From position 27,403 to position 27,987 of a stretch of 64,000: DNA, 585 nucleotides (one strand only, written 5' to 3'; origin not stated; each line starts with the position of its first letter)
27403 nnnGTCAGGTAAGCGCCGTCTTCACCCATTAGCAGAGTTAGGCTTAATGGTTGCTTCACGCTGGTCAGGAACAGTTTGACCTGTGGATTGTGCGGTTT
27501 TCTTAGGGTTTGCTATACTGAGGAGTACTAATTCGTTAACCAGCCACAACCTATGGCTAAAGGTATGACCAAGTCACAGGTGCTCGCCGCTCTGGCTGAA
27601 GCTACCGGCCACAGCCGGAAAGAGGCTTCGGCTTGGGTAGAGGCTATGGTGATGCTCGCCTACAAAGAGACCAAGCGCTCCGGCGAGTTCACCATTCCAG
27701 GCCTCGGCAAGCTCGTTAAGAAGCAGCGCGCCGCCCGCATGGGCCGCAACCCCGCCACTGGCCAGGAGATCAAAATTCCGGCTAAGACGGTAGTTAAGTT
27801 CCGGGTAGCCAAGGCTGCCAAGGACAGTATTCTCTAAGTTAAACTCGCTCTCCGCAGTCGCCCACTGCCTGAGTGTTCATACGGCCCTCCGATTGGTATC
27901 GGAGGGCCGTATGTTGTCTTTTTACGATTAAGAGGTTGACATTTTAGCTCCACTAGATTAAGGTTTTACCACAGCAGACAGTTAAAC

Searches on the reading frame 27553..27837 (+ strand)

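Call 57: search_protein_families(library=pfam, max_evalue=0.001, proteins=[window:27553-27837:+])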
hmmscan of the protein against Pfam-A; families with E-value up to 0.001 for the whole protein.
window:27553-27837:+ (94 aa): 1 family
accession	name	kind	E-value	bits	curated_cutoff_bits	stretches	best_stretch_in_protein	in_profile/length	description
PF00216.26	Bac_DNA_binding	-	6.2e-25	87.7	22.4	1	5-93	1-89/90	Bacterial DNA-binding protein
